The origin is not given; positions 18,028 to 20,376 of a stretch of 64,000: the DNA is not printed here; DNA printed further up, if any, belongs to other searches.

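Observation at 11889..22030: AT-rich five-gene operon built around a 1755-aa DEAH/DUF1998 helicase: Druantia-like core with unrecognisable partners, candidate novel anti-phage system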

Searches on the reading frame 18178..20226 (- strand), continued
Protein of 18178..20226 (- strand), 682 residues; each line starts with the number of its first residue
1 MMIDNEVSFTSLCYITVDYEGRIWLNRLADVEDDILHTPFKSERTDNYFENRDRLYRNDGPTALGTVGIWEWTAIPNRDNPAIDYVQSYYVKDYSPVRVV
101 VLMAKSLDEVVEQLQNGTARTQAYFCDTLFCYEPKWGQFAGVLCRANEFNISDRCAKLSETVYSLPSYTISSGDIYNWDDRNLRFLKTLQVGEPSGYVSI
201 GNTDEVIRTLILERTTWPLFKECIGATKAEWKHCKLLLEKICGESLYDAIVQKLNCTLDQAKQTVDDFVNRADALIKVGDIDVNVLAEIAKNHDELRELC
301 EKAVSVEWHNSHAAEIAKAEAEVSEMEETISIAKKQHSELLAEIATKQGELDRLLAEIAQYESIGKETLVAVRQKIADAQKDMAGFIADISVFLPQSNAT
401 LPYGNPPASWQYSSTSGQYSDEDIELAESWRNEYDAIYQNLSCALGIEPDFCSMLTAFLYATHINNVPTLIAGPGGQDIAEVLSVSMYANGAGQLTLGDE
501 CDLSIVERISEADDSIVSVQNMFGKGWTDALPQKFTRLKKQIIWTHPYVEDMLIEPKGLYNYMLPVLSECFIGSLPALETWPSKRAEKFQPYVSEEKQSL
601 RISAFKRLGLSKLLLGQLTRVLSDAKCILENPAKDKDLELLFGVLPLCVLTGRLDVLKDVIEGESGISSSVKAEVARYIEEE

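Call 76: search_protein_families(library=pfam, proteins=[P0196, P0245, P0277, P0296, P0311, P0230, P0259, P0266, P0283, P0346], max_evalue=0.01)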
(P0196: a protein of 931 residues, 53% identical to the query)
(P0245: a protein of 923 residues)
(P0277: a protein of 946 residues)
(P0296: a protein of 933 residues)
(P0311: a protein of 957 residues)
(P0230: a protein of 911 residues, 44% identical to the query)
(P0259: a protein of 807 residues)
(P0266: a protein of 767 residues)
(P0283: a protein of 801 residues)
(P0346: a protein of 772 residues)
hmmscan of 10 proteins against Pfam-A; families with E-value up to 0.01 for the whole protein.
P0196 (931 aa): 1 family
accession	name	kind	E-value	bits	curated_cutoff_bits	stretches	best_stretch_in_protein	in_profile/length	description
PF12795.12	MscS_porin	-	0.0003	20.9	34.4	1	541-630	70-159/238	Mechanosensitive ion channel porin domain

P0245 (923 aa): 2 families
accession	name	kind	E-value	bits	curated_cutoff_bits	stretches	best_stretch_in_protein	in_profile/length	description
PF01661.27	Macro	-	7.1e-31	107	22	1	19-129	1-118/118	Macro domain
PF03999.17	MAP65_ASE1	-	0.0011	18.2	26.9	1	432-571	21-161/477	Microtubule associated protein (MAP65/ASE1 family)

P0277 (946 aa): 1 family
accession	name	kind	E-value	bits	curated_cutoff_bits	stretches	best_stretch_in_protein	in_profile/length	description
PF15565.11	Imm30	-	0.0082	16.7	27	0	878-910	21-53/98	Immunity protein 30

P0296 (933 aa): 0 families

P0311 (957 aa): 0 families

P0230 (911 aa): 0 families

P0259 (807 aa): 4 families
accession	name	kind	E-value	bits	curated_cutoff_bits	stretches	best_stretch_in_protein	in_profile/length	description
PF04740.18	LXG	-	1.9e-05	25.1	26.5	1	425-507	49-130/202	LXG domain of WXG superfamily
PF09762.14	CCDC93_CC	-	0.0004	20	30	1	381-500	80-199/429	CCDC93 coiled-coil domain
PF06160.17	EzrA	-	0.0054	15.5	39.6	0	409-520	315-423/557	Septation ring formation regulator, EzrA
PF00038.26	Filament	-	0.0056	16.8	40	0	402-516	110-275/313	Intermediate filament protein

P0266 (767 aa): 2 families
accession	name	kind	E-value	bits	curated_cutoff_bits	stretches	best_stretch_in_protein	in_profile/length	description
PF09787.14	Golgin_A5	-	0.0018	18.3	31.7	1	371-467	59-155/305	Golgin subfamily A member 5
PF12072.13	RNase_Y_N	-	0.0039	17.1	32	1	376-466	49-139/201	RNase Y N-terminal region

P0283 (801 aa): 1 family
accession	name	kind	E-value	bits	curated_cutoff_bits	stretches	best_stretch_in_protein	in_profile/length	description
PF11727.13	ISG65-75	-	0.0023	17.6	25.1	0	422-514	56-143/281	Invariant surface glycoprotein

P0346 (772 aa): 4 families
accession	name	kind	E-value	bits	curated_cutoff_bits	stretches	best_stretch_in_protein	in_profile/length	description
PF06810.17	Phage_scaffold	-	0.00017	22.1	35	1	7-72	25-97/170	Phage capsid assembly scaffolding protein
PF08614.16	ATG16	-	0.0027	18.4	33.7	1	400-461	96-157/200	Autophagy protein 16 (ATG16)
PF00038.26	Filament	-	0.0036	17.4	40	0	12-65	222-275/313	Intermediate filament protein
PF15905.10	HMMR_N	-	0.0055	16.6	30.1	0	12-101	204-294/330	Hyaluronan mediated motility receptor N-terminal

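Call 81: find_encoding_contigs(protein=P0308, flank=10000, max_places=3)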
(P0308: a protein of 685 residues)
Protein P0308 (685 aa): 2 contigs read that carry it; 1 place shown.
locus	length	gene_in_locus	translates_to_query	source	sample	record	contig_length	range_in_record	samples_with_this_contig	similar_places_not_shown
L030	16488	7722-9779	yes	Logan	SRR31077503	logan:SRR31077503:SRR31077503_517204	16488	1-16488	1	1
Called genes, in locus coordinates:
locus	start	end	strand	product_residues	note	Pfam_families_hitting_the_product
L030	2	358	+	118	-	?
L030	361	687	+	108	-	PF12643:MazG-like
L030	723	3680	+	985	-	PF09565:RE_NgoFVII (weak), PF13091:PLDc_2, PF00270:DEAD, PF04851:ResIII, PF18766:SWI2_SNF2, PF00271:Helicase_C, PF26350:DUF8090, PF11907:DUF3427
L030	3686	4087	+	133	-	PF00293:NUDIX, PF14815:NUDIX_4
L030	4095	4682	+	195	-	PF05891:Methyltransf_PK (weak), PF13489:Methyltransf_23, PF03848:TehB (weak), PF08241:Methyltransf_11, PF08242:Methyltransf_12, PF13649:Methyltransf_25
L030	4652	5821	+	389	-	PF13395:HNH_4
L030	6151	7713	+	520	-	-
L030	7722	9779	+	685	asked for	-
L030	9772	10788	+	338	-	-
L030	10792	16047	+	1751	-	PF00270:DEAD, PF27116:YjiV_N (faint), PF00271:Helicase_C (weak), PF09369:MZB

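Call 82: find_encoding_contigs(protein=P0274, flank=10000, max_places=2)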
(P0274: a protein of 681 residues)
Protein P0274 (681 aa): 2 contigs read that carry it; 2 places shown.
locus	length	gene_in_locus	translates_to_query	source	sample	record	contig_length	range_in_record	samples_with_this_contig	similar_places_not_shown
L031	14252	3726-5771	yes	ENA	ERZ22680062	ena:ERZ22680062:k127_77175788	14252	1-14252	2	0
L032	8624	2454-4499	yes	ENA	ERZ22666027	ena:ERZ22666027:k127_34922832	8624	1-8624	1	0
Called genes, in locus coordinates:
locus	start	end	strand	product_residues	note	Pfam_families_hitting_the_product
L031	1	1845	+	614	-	?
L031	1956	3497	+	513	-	-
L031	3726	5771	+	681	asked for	-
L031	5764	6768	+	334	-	-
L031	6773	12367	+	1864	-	PF00270:DEAD, PF27116:YjiV_N (weak), PF00271:Helicase_C (weak), PF09369:MZB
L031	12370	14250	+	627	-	?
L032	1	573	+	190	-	?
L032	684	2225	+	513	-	-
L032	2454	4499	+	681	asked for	-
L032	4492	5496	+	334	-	-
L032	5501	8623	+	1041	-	?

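Call 83: find_encoding_contigs(protein=P0366, flank=10000, max_places=2)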
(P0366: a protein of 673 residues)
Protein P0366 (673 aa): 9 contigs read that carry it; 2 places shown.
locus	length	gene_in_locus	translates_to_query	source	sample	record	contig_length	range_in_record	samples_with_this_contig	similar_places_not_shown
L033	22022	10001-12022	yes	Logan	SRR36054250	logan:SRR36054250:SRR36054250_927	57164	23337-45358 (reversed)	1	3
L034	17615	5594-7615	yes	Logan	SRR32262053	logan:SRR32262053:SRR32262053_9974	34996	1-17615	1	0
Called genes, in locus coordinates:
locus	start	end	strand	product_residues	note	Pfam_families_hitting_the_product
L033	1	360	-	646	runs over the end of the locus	PF02518:HATPase_c, PF00204:DNA_gyraseB, PF01751:Toprim, PF00986:DNA_gyraseB_C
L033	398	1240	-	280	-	PF21302:Zn_ribbon_RlmA, PF13489:Methyltransf_23 (weak), PF13847:Methyltransf_31 (weak), PF08241:Methyltransf_11, PF13649:Methyltransf_25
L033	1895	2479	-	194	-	PF00440:TetR_N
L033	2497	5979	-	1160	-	PF02687:FtsX, PF12704:MacB_PCD, PF02687:FtsX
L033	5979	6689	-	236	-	PF00005:ABC_tran, PF13304:AAA_21 (faint), PF02463:SMC_N (weak)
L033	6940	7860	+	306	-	PF01408:GFO_IDH_MocA, PF21378:YceM-like_C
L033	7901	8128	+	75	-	-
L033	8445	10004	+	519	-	PF25169:DUF7830 (faint)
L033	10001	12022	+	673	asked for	-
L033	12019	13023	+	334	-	-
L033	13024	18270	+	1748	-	PF00270:DEAD, PF00271:Helicase_C (weak), PF09369:MZB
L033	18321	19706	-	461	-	PF01212:Beta_elim_lyase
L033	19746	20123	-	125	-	PF01042:Ribonuc_L-PSP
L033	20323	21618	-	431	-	PF13173:AAA_14, PF13635:DUF4143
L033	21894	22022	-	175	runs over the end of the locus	-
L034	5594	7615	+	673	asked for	-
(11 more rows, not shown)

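Call 84: find_encoding_contigs(protein=P0348, flank=10000, max_places=2)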
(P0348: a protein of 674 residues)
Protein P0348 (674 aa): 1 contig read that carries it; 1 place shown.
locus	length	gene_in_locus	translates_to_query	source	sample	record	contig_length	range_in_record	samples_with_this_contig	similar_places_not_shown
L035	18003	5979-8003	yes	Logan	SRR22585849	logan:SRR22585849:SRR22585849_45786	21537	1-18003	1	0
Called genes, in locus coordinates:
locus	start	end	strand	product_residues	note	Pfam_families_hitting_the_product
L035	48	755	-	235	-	PF10544:T5orf172 (weak), PF14267:DUF4357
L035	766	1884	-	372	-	PF03235:GmrSD_N, PF01844:HNH, PF14279:HNH_5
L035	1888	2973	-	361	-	PF13651:EcoRI_methylase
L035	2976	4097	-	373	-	PF13651:EcoRI_methylase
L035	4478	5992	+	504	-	-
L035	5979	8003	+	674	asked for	-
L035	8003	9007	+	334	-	-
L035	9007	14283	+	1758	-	PF00270:DEAD, PF27116:YjiV_N (weak), PF00271:Helicase_C (weak), PF09369:MZB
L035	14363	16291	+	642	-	PF03235:GmrSD_N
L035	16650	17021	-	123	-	PF06103:DUF948 (faint)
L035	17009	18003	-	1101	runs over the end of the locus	PF00270:DEAD, PF04851:ResIII (faint), PF00271:Helicase_C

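Call 87: search_protein_families(library=pfam, proteins=[L033:8445-10004:+, L035:4478-5992:+, L030:6151-7713:+, L031:1956-3497:+], max_evalue=5)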
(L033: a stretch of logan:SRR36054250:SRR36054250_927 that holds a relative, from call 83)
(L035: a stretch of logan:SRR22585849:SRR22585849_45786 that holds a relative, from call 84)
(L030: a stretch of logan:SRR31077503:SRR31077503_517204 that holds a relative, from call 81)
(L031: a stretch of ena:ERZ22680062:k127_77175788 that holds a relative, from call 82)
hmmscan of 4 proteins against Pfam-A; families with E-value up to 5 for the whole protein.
L033:8445-10004:+ (519 aa): 4 families
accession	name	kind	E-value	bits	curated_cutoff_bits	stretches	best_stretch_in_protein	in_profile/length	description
PF25169.1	DUF7830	-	3.2e-05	24.1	27.5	1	33-71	30-66/72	Domain of unknown function (DUF7830)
PF25164.1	CoiA_N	-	0.0022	17.9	26.3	1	34-65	14-45/50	Competence protein CoiA, N-terminal domain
PF19179.5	TTC3_DZIP3_dom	-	0.017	15.3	26.9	1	222-269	52-97/116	E3 ubiquitin-protein ligase TTC3/DZIP3 domain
PF13408.12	Zn_ribbon_recom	-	0.14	13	25.3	1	35-75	3-43/58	Recombinase zinc beta ribbon domain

L035:4478-5992:+ (504 aa): 3 families
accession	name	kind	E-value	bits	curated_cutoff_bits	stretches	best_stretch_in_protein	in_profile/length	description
PF25169.1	DUF7830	-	0.0041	17.4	27.5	1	29-68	28-65/72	Domain of unknown function (DUF7830)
PF11931.14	SF3a60_Prp9_C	-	0.0044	17.9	30.7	1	27-64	16-52/120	SF3a60/Prp9 C-terminal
PF09779.14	Ima1_N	-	0.097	14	28.9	1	31-157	15-125/132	Ima1 N-terminal domain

L030:6151-7713:+ (520 aa): 3 families
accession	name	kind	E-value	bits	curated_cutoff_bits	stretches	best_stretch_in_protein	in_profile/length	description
PF25169.1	DUF7830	-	0.001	19.3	27.5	1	33-71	30-66/72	Domain of unknown function (DUF7830)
PF25164.1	CoiA_N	-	0.02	14.9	26.3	1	34-66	14-46/50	Competence protein CoiA, N-terminal domain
PF25165.1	DUF7828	-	0.19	11.9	25.7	1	33-68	23-59/87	Domain of unknown function (DUF7828)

L031:1956-3497:+ (513 aa): 1 family
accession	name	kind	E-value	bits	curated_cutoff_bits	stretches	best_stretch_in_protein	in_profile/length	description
PF25169.1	DUF7830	-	0.0037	17.6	27.5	1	37-74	34-69/72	Domain of unknown function (DUF7830)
